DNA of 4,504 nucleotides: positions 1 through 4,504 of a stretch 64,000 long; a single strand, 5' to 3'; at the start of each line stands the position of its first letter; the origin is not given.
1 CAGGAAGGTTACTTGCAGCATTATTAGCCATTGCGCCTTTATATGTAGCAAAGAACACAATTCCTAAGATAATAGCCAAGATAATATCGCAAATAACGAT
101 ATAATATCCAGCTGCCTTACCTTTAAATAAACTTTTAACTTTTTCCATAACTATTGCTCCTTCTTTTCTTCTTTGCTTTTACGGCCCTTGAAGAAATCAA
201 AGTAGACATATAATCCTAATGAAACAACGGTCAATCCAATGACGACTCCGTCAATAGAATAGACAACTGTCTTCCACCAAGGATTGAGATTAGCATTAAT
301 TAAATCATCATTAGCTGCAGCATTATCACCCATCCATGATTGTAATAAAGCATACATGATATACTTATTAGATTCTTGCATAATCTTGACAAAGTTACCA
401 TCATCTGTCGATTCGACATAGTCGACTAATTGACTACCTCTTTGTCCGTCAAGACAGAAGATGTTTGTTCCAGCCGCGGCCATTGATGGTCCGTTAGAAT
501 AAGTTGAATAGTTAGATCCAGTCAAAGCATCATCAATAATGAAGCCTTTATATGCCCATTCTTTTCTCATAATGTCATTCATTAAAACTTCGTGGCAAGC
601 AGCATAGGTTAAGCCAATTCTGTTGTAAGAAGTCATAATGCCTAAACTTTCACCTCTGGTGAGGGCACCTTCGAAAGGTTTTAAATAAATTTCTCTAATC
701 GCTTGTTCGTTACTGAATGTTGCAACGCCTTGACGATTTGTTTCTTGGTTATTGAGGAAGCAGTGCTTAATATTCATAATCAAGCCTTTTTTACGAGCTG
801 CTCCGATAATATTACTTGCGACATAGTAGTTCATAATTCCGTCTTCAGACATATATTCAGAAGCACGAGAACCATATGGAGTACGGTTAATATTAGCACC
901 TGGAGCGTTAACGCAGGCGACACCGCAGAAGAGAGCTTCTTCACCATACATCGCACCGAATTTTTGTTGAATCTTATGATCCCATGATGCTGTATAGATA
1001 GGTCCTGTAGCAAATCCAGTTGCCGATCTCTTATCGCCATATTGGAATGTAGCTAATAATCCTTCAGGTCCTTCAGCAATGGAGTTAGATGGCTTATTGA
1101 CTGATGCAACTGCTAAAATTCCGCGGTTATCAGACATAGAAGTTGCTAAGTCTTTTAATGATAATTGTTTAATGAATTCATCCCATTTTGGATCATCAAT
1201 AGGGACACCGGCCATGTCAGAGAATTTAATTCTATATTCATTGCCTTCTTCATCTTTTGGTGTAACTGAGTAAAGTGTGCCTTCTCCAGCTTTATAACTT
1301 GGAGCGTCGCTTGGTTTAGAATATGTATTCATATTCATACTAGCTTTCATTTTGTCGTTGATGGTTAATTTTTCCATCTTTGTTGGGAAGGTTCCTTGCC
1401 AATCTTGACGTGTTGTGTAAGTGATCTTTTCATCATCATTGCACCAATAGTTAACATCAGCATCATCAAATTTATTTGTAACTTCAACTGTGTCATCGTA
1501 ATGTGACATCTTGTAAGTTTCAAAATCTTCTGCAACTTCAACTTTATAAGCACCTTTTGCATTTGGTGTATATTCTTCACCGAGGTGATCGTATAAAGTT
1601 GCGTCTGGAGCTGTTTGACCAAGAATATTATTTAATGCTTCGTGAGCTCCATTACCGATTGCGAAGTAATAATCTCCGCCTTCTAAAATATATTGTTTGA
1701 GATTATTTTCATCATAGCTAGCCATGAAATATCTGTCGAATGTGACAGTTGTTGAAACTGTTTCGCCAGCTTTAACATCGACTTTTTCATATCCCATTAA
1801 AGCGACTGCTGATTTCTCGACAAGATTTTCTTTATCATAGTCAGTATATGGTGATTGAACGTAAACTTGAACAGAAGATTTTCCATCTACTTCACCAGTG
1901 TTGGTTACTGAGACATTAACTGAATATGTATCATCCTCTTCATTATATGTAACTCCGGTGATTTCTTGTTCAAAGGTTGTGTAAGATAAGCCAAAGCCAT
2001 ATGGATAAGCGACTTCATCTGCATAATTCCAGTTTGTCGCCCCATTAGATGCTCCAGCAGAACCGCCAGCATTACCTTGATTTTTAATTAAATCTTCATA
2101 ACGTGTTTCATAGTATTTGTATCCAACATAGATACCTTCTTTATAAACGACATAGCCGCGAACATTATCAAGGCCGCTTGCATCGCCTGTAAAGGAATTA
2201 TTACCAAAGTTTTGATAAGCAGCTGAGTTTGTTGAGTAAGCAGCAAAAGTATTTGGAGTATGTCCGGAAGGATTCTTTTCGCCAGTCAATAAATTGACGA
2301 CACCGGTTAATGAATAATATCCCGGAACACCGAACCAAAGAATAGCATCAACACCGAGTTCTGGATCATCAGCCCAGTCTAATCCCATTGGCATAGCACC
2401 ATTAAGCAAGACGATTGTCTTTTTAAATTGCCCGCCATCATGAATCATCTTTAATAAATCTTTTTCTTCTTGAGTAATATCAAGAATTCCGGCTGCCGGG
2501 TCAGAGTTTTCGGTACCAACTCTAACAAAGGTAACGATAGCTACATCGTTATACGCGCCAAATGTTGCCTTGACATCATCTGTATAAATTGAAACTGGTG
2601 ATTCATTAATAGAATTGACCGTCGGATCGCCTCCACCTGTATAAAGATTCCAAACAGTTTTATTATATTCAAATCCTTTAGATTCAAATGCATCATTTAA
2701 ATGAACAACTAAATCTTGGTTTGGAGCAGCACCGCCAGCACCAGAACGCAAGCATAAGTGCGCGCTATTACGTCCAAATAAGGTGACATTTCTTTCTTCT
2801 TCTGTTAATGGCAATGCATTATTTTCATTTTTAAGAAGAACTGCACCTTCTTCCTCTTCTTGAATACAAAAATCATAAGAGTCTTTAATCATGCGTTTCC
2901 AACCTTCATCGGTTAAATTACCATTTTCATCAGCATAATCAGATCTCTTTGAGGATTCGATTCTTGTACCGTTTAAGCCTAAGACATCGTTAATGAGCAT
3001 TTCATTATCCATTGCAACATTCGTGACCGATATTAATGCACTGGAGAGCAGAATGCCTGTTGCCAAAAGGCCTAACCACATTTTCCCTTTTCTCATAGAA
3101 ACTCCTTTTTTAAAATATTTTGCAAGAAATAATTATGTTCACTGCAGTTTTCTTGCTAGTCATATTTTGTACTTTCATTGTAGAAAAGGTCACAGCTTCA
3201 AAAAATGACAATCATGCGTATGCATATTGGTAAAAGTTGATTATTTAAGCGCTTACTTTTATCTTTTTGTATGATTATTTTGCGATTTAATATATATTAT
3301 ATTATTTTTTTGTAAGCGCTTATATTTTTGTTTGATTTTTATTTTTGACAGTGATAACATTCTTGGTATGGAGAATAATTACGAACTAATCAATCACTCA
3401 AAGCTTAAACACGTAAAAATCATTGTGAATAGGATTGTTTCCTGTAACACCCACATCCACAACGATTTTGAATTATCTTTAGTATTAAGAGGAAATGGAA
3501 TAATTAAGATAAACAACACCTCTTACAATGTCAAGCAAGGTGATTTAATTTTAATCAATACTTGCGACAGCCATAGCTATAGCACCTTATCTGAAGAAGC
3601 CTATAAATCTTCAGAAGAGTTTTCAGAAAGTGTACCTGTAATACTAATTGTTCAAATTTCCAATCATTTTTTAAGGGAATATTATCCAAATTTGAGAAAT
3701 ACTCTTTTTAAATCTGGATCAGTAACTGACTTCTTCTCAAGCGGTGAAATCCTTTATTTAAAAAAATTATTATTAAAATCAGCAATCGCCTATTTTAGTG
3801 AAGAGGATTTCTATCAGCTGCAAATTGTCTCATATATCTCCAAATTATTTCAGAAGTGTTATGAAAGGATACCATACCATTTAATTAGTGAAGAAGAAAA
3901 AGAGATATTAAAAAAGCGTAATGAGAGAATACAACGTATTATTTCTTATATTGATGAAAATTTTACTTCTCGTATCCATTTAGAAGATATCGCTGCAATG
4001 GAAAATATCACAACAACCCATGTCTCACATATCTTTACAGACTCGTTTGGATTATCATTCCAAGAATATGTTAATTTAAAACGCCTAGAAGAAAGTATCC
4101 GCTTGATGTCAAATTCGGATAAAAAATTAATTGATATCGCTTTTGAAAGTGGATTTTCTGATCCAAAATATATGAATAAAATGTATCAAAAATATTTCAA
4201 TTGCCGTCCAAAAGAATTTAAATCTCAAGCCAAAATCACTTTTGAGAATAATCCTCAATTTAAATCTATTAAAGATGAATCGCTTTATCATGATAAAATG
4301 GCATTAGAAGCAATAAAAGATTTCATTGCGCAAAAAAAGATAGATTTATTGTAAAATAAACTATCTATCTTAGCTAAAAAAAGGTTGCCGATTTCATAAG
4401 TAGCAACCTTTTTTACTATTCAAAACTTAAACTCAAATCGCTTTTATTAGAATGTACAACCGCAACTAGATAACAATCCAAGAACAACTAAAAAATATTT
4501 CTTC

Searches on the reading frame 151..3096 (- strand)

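Call 22: search_protein_families(library=pfam, proteins=[window:151-3096:-], max_evalue=0.001)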
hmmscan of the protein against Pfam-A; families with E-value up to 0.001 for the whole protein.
window:151-3096:- (981 aa): 3 families
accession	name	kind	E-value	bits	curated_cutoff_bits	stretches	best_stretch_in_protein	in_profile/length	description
PF01915.27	Glyco_hydro_3_C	-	3e-27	96.4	31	1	86-326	2-200/200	Glycosyl hydrolase family 3 C-terminal domain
PF00933.27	Glyco_hydro_3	-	2.7e-15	57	27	1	702-892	92-294/316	Glycosyl hydrolase family 3 N terminal domain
PF14310.12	Fn3-like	-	2.8e-10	40.6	25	1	409-482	3-69/71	Fibronectin type III-like domain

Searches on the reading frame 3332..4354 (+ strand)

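Call 22: search_protein_families(library=pfam, proteins=[window:3332-4354:+], max_evalue=0.001)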
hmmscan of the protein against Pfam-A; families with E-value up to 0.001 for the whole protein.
window:3332-4354:+ (340 aa): 5 families
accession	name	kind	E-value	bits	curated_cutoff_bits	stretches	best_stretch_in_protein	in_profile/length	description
PF12833.13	HTH_18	-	1.4e-18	67.4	33.6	1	220-298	1-79/80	Helix-turn-helix domain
PF02311.25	AraC_binding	-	2.3e-09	37.5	21.1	1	39-91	17-69/135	AraC-like ligand binding domain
PF00165.29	HTH_AraC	-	6.4e-07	29.8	26.6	0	262-296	7-40/42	Bacterial regulatory helix-turn-helix proteins, AraC family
PF07883.17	Cupin_2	-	8.2e-06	25.9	27.2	1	39-89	12-62/70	Cupin domain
PF03079.20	ARD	-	0.00036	21.2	27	0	40-85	87-137/157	ARD/ARD' family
